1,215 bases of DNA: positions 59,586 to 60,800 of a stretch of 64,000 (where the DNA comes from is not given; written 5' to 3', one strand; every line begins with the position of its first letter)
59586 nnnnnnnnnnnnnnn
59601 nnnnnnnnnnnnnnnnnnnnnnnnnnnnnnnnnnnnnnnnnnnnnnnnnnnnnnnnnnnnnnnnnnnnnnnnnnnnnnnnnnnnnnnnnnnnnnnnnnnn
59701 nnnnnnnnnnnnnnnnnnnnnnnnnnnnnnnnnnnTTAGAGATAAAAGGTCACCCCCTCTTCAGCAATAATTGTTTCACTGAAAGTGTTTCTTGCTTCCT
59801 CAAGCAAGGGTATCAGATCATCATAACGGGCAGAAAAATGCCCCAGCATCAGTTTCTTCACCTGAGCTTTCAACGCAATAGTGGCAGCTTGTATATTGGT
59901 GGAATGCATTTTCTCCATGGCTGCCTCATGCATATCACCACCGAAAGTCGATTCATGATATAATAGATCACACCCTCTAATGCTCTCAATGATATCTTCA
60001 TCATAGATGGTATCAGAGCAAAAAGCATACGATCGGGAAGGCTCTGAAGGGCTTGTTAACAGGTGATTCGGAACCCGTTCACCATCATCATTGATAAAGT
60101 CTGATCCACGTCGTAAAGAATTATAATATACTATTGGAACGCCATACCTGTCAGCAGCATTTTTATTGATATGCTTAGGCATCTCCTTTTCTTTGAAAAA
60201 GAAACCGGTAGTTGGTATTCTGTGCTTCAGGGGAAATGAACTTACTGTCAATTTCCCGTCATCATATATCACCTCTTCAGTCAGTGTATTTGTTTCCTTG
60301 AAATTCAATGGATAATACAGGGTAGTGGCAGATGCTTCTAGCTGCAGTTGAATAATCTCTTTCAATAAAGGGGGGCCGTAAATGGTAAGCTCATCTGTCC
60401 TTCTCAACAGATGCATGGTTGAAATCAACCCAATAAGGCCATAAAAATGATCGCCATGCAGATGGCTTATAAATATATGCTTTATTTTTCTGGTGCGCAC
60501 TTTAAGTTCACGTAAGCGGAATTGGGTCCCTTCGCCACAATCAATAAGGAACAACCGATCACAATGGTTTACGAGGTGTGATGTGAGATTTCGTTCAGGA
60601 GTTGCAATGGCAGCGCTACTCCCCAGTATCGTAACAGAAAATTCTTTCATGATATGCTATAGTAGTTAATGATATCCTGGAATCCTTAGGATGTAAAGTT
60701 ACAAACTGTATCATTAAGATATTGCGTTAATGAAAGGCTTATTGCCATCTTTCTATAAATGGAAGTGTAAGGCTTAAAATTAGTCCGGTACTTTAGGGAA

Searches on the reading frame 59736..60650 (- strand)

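Call 3: search_protein_families(library=pfam, proteins=[window:59736-60650:-])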
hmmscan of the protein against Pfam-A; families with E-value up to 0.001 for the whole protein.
window:59736-60650:- (304 aa): 4 families
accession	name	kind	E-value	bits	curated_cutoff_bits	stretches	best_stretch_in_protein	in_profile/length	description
PF12706.13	Lactamase_B_2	-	9.3e-15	55.2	27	1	34-148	3-126/200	Beta-lactamase superfamily domain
PF00753.33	Lactamase_B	-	2.8e-10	40.9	22.7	1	23-76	7-64/196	Metallo-beta-lactamase superfamily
PF13691.12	Lactamase_B_4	-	4.2e-06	26.8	27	1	30-65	20-56/63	tRNase Z endonuclease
PF23023.1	Anti-Pycsar_Apyc1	-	0.00045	20.2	50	1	7-72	6-70/250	Anti-Pycsar protein Apyc1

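Call 4: search_protein_families(library=ncbifam, proteins=[window:59736-60650:-])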
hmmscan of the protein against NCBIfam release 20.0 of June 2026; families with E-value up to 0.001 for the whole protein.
window:59736-60650:- (304 aa): 16 families
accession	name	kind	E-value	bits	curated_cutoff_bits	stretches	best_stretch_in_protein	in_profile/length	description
NF000801.0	PRK00055.1-3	equivalog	3.5e-102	341.6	252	1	4-302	2-301/307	ribonuclease Z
TIGR02651.1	RNase_Z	equivalog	1.5e-92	309.9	292.95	1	6-302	2-300/302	ribonuclease Z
NF000800.0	PRK00055.1-1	equivalog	1.2e-58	198.6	398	1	6-302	3-303/305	ribonuclease Z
TIGR02649.1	true_RNase_BN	exception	4.8e-49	167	563.7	1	7-299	3-299/304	ribonuclease BN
NF000805.0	PRK00055.2-3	equivalog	3.7e-42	144.6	416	1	6-298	6-293/307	ribonuclease Z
NF000804.0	PRK00055.2-1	equivalog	2e-34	119.1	402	1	5-302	5-297/306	ribonuclease Z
NF002558.0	PRK02126.1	subfamily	2.1e-30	105.9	315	2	31-106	27-96/345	ribonuclease Z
NF041257.1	GntH_guanitoxin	equivalog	4.6e-21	75.1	333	1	3-93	12-106/374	guanitoxin biosynthesis MBL fold metallo-hydrolase GntH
NF041851.1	cyc_nuc_deg_phdiest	equivalog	3.8e-18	65.8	400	2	206-295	156-243/253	cyclic nucleotide-degrading phosphodiesterase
NF000806.0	PRK00055.2-4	equivalog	8.1e-14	51.5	363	1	5-150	3-162/280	ribonuclease Z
TIGR02650.1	RNase_Z_T_toga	equivalog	9.4e-07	28.3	507.05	0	222-277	196-249/277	ribonuclease Z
NF002553.0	PRK02113.1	equivalog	2e-05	24.2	386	1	19-113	32-120/252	MBL fold metallo-hydrolase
NF047419.1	RNase_J1_RnjA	exception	2.2e-05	23.4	820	1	50-148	54-140/549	ribonuclease J1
NF047979.1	lactonase_AidB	equivalog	3.3e-05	23.3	360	1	29-74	58-112/271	AidB family quorum-quenching N-acyl homoserine lactonase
TIGR03307.1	PhnP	equivalog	6.1e-05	22.5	272.25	1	19-154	34-152/249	phosphonate metabolism protein PhnP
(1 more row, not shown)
